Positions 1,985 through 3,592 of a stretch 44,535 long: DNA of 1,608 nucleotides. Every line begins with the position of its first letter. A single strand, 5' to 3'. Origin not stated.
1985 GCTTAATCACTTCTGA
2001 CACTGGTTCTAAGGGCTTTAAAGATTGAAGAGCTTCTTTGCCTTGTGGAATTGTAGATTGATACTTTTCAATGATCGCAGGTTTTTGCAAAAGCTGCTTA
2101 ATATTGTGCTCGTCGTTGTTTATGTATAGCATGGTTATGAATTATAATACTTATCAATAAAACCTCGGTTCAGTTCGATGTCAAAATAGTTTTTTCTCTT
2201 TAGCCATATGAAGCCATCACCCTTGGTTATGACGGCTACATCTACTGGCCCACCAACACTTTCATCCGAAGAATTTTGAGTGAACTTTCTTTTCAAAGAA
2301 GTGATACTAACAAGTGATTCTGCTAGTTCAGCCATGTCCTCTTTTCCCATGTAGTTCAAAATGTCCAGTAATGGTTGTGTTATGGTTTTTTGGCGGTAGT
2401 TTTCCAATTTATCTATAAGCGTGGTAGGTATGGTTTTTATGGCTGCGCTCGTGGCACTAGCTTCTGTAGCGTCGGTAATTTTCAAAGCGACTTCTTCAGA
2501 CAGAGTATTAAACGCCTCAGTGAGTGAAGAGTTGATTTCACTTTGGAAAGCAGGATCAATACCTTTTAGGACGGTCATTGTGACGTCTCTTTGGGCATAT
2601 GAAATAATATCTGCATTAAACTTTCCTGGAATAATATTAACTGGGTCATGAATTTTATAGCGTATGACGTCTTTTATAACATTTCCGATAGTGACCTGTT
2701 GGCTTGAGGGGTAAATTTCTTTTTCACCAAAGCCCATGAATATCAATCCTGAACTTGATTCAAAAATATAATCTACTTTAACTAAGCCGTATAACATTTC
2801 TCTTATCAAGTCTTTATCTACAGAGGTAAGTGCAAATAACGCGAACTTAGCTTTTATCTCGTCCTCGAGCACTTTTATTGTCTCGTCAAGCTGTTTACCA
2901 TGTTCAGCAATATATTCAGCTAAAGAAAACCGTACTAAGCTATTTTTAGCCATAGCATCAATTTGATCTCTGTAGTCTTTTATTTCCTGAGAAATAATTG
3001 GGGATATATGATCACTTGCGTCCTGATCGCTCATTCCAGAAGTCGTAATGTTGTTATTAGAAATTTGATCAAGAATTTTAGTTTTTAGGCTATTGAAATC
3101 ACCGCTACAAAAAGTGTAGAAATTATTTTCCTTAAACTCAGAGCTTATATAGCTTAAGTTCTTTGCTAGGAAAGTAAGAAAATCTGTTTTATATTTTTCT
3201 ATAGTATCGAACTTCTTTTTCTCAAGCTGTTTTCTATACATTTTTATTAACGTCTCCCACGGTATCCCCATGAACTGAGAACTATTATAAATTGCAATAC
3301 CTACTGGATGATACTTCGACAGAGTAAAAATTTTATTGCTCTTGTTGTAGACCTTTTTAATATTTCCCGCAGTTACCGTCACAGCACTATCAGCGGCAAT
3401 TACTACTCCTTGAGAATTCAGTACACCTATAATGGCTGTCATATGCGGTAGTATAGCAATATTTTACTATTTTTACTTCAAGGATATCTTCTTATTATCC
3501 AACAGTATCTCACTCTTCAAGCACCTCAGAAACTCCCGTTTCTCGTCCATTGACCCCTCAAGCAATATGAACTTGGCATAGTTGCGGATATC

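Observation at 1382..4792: Oversized proteasome-beta/HslV-like Ntn protein + 63-aa protein + P-loop kinase cluster directly downstream of a large serine recombinase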

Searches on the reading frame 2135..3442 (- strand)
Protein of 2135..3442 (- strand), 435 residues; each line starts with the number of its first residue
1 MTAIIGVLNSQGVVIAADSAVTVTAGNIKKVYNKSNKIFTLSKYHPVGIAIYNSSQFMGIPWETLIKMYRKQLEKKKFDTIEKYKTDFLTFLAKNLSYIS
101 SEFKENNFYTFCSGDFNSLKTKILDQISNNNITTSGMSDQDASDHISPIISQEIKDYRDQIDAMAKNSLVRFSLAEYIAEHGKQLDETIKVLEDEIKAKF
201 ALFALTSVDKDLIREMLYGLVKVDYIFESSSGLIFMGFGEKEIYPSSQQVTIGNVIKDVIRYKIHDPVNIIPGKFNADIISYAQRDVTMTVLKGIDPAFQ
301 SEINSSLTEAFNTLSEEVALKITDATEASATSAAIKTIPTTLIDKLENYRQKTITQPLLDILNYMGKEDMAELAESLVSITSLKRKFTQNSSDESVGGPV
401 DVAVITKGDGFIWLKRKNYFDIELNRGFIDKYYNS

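Call 3: search_protein_families(library=pfam, proteins=[window:2135-3442:-], max_evalue=1)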
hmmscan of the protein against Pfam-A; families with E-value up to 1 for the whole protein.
window:2135-3442:- (435 aa): 6 families
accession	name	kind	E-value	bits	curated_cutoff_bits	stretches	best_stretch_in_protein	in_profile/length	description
PF10553.14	MSV199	-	0.002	18.8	22.4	1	82-160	19-91/132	MSV199 domain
PF09375.15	Peptidase_M75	-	0.034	14.2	23.5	1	119-200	174-254/288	Imelysin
PF04368.18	DUF507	-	0.054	13.9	24.7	1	104-163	87-145/182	Protein of unknown function (DUF507)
PF00227.31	Proteasome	-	0.058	13.5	22.4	1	2-39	5-47/189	Proteasome subunit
PF04263.21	TPK_catalytic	-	0.082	13.3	30.7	1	110-145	29-65/113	Thiamin pyrophosphokinase, catalytic domain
PF07798.16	CCDC90-like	-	0.92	9.8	33.5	0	314-381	4-70/175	Coiled-coil domain-containing protein 90-like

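Call 4: search_protein_families(library=ncbifam, proteins=[window:2135-3442:-], max_evalue=1)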
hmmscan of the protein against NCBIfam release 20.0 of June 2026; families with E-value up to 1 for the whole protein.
window:2135-3442:- (435 aa): 2 families
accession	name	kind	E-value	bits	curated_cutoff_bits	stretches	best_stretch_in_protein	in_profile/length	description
NF002010.0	PRK00811.1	equivalog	0.025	13.8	260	1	5-81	180-258/287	polyamine aminopropyltransferase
TIGR03634.1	arc_protsome_B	equivalog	0.036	13.7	224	1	2-94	2-85/185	archaeal proteasome endopeptidase complex subunit beta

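Call 5: search_protein_families(library=padloc, proteins=[window:2135-3442:-], max_evalue=1)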
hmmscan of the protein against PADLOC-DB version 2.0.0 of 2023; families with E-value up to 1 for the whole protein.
window:2135-3442:- (435 aa): 0 families

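Call 6: find_homologous_proteins(query=window:2135-3442:-, max_evalue=0.001)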
Query window:2135-3442:- (435 aa): 3779 proteins with E <= 0.001 among 8000 candidates; the best 120 are listed.
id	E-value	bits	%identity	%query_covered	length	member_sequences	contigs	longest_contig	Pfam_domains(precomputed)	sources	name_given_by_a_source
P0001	1.4e-278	941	100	100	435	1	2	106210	-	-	-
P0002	3.0e-192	657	67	100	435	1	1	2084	-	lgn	-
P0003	5.8e-192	656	68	98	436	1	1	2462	-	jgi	-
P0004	2.3e-176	605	63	100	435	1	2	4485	-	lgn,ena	-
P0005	1.9e-168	579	63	99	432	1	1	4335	-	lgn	-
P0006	6.9e-167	573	62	98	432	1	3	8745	-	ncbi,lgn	-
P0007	5.8e-166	570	61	100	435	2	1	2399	-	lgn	-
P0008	1.0e-164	566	60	100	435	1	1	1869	-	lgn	-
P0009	7.4e-164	564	60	100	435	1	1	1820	-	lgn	-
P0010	8.7e-162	557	58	100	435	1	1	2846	-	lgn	-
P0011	2.8e-161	555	59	100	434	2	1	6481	-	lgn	-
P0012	1.3e-160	553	60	98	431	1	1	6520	-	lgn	-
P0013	6.4e-157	541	58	99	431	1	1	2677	-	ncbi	-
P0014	1.2e-156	540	57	100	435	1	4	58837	-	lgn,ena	-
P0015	1.8e-150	519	54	100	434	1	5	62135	-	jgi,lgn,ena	-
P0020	7.8e-135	468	53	100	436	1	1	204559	-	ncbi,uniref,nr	ncbi:hypothetical protein FBD94_21240 [Pedobacter hiemivivus]|uniref:Uncharacterized protein n=1 Tax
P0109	1.9e-81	292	45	77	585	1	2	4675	PF00899.28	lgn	-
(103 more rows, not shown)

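Call 7: search_solved_structures(query=window:2135-3442:-, max_evalue=10, show_alignments=3)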
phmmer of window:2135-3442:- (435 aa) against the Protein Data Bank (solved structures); distinct sequences matched with E-value up to 10: 7.
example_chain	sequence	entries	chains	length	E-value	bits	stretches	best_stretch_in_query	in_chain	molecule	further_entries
4xgc_C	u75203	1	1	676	0.15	14.3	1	132-197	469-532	Origin recognition complex subunit 3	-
7jgr_C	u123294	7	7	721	0.16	14.2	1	132-197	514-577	AT22044p1 | Origin recognition complex subunit 3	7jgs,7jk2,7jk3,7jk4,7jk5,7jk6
3on7_A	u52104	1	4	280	0.41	12.8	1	192-302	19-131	Oxidoreductase, iron/ascorbate family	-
5xa5_B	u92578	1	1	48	0.83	11.8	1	331-373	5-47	Beta-catenin-like protein hmp-2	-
1ya7_H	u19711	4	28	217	0.9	11.7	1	391-415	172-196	Proteasome beta subunit | Proteasome subunit beta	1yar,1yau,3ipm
1pma_B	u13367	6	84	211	0.93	11.6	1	391-415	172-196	PROTEASOME | Proteasome subunit beta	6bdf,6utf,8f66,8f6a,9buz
3c91_H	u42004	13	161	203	0.93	11.6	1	391-415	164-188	Proteasome subunit beta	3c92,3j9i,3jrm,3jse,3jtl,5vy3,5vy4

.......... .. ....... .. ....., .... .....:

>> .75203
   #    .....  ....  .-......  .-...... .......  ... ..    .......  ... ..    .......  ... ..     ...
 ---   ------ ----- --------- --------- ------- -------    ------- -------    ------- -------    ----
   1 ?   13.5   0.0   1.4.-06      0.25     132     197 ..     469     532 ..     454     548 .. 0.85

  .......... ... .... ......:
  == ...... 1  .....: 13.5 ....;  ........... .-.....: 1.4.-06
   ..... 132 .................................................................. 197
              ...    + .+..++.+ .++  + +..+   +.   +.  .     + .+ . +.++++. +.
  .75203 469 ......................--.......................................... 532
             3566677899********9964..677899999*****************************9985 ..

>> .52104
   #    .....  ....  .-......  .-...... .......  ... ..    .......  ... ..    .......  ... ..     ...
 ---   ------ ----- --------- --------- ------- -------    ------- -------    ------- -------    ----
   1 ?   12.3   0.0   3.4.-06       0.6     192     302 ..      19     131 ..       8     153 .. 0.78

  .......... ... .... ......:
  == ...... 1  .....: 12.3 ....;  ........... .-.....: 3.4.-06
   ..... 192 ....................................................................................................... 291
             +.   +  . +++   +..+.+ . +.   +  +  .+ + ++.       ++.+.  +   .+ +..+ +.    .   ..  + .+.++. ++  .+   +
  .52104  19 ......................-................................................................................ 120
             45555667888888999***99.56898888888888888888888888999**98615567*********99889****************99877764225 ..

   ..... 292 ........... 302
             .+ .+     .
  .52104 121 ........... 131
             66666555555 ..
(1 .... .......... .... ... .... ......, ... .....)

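Call 10: search_solved_structures(query=A1, max_evalue=10, show_alignments=4)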
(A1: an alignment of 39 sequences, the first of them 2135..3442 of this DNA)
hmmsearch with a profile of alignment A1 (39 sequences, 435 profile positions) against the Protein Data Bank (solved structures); distinct sequences matched with E-value up to 10: 17.
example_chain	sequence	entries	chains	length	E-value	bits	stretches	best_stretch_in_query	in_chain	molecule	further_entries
1pma_B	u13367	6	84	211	0.013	17.9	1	387-412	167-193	PROTEASOME | Proteasome subunit beta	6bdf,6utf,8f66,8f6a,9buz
3c91_H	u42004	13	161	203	0.014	17.9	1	387-412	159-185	Proteasome subunit beta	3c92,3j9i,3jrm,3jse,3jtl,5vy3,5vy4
1ya7_H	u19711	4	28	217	0.014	17.8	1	387-412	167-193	Proteasome beta subunit | Proteasome subunit beta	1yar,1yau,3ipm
2csx_A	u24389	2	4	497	0.053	16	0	77-119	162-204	Methionyl-tRNA synthetase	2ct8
3ru6_A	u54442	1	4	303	0.056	15.9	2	25-97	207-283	Orotidine 5'-phosphate decarboxylase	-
8uzp_M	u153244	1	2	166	0.22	13.9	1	87-193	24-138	stem_mimetic_01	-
7fdp_A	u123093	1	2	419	0.35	13.3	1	62-212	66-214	Insecticidal protein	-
5xfl_A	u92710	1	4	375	0.65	12.4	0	95-207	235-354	Catenin alpha-2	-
7tbi_Y1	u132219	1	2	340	0.85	12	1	106-218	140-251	Nup159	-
3etw_A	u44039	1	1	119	1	11.7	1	116-201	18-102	Adhesin A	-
6xxv_C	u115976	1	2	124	1.1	11.6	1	110-195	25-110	S2_1.2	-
6cfe_A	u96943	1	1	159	1.1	11.6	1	96-200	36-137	Mutant of Apolipoprotein E3 (APO-E3)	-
3etx_A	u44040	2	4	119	1.2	11.6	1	116-201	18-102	Adhesin A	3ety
6iwb_A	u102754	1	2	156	1.6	11.1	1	88-196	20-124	Apolipoprotein E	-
3etz_A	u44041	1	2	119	2.8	10.3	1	116-201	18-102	Adhesin A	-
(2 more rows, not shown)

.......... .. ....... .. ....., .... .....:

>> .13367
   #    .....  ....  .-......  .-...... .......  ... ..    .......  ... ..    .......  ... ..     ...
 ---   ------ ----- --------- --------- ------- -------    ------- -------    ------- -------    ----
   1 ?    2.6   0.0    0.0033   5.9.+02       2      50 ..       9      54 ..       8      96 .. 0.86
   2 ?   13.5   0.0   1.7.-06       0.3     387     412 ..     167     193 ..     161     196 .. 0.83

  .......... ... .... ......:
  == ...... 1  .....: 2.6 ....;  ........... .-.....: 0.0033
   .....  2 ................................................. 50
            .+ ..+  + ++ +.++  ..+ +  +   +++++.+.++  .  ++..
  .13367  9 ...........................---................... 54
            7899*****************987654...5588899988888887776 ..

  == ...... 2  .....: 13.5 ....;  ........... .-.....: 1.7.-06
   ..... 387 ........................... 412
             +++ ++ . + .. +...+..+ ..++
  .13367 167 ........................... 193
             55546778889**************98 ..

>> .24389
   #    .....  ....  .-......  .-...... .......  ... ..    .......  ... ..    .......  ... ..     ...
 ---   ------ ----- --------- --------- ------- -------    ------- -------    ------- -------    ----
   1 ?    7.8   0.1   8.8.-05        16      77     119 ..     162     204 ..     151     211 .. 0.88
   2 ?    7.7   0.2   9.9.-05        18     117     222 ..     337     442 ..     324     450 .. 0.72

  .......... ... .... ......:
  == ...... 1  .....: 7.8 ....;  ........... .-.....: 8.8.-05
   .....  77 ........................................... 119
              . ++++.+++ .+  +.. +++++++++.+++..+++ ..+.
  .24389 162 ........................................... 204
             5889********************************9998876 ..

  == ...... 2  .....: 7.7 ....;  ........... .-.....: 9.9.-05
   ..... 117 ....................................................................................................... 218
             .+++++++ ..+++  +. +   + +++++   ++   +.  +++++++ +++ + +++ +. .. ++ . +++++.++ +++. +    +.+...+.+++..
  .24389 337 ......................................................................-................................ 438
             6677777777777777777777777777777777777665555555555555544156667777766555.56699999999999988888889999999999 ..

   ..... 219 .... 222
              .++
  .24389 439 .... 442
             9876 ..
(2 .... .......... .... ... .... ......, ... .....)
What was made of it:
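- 2135..3442 (-): 435-aa proteasome-family (PMI-type) N-terminal-Thr hydrolase. The beta-sandwich core comprises residues 2-60, 229-296 and 390-420. The helical insertions are residues ~61-228 and ~297-366. Catalytic candidates are T2, D18 and K37, plus family invariants K30, Q284, E394, S395, D401 and D409. PDB profile search: the best hits are archaeal proteasome beta subunits, E 0.013 (call 10).
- HMMER aligns T2, D18 and K37 to T1, E17 and K33 of the archaeal beta subunit (call 10).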

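Call 13: find_encoding_contigs(protein=P0014, flank=8000, max_places=3)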
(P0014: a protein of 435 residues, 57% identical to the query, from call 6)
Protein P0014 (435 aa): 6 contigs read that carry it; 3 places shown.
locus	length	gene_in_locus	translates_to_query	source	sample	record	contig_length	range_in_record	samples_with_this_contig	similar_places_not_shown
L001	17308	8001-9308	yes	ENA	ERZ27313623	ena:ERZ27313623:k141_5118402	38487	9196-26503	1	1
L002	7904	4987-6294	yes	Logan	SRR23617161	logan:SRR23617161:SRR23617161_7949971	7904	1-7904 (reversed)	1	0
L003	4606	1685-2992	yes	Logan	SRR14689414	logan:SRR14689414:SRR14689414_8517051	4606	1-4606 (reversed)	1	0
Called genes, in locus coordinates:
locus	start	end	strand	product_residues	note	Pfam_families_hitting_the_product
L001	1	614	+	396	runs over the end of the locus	-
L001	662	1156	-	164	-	PF07963:N_methyl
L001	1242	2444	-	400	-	PF07690:MFS_1, PF06779:MFS_4 (faint), PF00083:Sugar_tr, PF07690:MFS_1 (weak)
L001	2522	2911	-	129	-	-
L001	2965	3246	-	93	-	PF01541:GIY-YIG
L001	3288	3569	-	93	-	PF07866:DUF1653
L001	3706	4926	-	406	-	-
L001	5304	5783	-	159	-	-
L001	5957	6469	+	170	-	PF06210:DUF1003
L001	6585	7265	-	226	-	-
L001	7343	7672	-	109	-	-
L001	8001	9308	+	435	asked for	-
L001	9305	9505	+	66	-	-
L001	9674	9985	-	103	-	-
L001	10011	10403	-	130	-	-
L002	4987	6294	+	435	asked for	-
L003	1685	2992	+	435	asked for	-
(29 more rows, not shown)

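Call 14: find_encoding_contigs(protein=P0020, flank=8000, max_places=2)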
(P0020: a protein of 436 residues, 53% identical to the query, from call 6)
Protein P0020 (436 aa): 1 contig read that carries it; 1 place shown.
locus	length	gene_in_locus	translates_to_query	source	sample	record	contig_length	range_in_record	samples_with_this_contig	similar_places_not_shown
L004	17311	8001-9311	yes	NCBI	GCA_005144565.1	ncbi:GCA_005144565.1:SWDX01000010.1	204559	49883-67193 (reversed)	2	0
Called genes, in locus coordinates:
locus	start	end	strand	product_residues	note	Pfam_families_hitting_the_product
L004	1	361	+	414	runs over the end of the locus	PF00999:Na_H_Exchanger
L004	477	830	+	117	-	-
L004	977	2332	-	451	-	PF13173:AAA_14, PF13635:DUF4143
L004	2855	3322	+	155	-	PF01381:HTH_3 (weak)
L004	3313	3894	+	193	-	PF02661:Fic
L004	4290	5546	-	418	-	PF13098:Thioredoxin_2 (faint), PF00578:AhpC-TSA, PF08534:Redoxin, PF00085:Thioredoxin (weak), PF13905:Thioredoxin_8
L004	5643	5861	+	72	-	-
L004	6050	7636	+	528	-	-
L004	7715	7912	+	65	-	PF12833:HTH_18, PF00165:HTH_AraC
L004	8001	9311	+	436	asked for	-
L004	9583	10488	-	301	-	-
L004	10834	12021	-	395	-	PF00158:Sigma54_activat, PF00004:AAA (weak), PF07724:AAA_2, PF07728:AAA_5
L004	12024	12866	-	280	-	-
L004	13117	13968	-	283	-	PF01582:TIR, PF13676:TIR_2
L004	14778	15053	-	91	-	-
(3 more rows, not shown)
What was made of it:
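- One locus sits among TIR, HEPN and Fic genes (call 14).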

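Call 15: find_encoding_contigs(protein=P0015, flank=8000, max_places=3)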
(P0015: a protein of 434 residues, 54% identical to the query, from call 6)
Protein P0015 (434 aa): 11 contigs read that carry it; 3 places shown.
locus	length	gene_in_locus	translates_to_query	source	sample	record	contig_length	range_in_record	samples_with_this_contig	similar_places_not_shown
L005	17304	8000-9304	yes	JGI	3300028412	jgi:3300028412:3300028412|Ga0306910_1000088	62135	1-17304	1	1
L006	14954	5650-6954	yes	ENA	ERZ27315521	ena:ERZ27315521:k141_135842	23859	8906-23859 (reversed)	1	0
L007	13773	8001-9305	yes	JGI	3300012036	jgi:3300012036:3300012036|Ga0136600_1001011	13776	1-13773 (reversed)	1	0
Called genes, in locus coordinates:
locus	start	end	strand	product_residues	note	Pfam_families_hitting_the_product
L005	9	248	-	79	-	PF01632:Ribosomal_L35p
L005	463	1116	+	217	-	-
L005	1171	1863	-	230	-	PF05198:IF3_N, PF00707:IF3_C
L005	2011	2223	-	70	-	-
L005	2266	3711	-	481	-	PF04244:DPRP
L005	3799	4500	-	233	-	PF01978:TrmB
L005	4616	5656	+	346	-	-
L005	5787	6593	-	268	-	-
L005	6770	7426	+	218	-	PF12697:Abhydrolase_6 (weak)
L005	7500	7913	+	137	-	-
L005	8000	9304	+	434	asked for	-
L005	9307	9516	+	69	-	-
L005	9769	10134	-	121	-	-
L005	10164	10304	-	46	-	-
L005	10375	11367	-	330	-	-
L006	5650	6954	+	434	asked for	-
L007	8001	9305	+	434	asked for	-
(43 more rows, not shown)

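Call 20: find_related_loci(query=A1, collection=genome_contigs, flank=8000)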
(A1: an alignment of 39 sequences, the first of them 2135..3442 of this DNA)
Query A1 (435 aa) in genome_contigs; peptide patterns used: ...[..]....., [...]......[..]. (x = any residue, [..] = any of these).
599 stretches matched a pattern (row limit reached: there are more); 551 encode a relative of the query (tblastn E <= 1e-3); the best 80 are kept; 80 distinct loci.
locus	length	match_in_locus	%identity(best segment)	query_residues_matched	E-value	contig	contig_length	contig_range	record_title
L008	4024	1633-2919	62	1-428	0e+0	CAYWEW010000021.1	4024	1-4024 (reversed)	MAG TPA_asm: uncultured Candidatus Saccharibacteria bacterium isolate SRP219642_co7_139 genome assembly, contig: NODE_36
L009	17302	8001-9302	59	1-434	7e-173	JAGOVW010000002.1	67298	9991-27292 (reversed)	MAG: Candidatus Paceibacterota bacterium isolate Gw_Eff_bin_92 Gw_Eff_566_length_67298_cov_6.415849, whole genome shotgu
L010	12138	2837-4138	53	1-433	4e-146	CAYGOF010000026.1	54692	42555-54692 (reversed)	MAG TPA_asm: uncultured Roseivirgaceae bacterium isolate ERP117304_co1_130 genome assembly, contig: NODE_713_length_5469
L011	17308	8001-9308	51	1-435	2e-141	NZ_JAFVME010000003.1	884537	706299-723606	Pedobacter sp. B4-66 contig3, whole genome shotgun sequence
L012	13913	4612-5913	49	1-433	2e-142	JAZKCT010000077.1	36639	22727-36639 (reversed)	MAG: Bacteroidota bacterium isolate DC_HB_01_SPN181219-bin006 DCHB01SPN_B006_0_000000000077, whole genome shotgun sequen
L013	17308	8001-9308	48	1-433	2e-130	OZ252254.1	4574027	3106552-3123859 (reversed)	MAG: Pedobacter sp. isolate 09a25af3-f086-4e5e-b9ce-c11d1b3fc871 genome assembly, chromosome: 1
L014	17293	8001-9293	48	1-432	3e-129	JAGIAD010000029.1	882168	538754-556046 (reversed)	MAG: Sphingobacteriaceae bacterium isolate BIN13 scaffold29_cov0, whole genome shotgun sequence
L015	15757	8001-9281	37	1-425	1e-87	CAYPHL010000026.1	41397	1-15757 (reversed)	MAG TPA_asm: uncultured Rikenellaceae bacterium isolate binchicken_co22_232 genome assembly, contig: NODE_993_length_413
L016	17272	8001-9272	40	1-435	1e-86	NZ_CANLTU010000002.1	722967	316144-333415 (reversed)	Uncultured Tenacibaculum sp. isolate 2-514A.fasta NODE_2, whole genome shotgun sequence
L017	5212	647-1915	38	1-434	1e-84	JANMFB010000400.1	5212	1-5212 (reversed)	MAG: Ferruginibacter sp. isolate OTE_70b_metabat_364 OTE_70b_k141_1197901, whole genome shotgun sequence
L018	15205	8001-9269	37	1-434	2e-84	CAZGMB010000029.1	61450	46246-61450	MAG TPA_asm: uncultured Aureispira sp. isolate binchicken_co367_71 genome assembly, contig: NODE_85_length_61450_cov_14.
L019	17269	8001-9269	40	1-434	7e-84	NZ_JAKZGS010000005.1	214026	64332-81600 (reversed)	Belliella calami strain DSM 107340 NODE_5_length_214026_cov_52.244681, whole genome shotgun sequence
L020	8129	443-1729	37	1-434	2e-83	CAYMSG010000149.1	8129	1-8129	MAG TPA_asm: uncultured Chitinophagaceae bacterium isolate SRP323723_co1_41 genome assembly, contig: NODE_7528_length_81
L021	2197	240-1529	37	1-435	2e-86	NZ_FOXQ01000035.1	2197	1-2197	Parafilimonas terrae strain DSM 28286, whole genome shotgun sequence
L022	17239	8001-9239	38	1-433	8e-82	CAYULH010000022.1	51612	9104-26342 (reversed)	MAG TPA_asm: uncultured Aureispira sp. isolate binchicken_co405_134 genome assembly, contig: NODE_896_length_51612_cov_4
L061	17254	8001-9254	38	1-433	4e-74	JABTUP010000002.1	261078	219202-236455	MAG: Flavobacteriales bacterium isolate H5_BAC5 seq002, whole genome shotgun sequence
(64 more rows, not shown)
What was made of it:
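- It is patchily spread across CPR, Bacteroidota, Bacillota, Planctomycetota, Nitrospirota and archaea (call 20). CPR and archaeal copies sit next to core genes (calls 15, 20).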
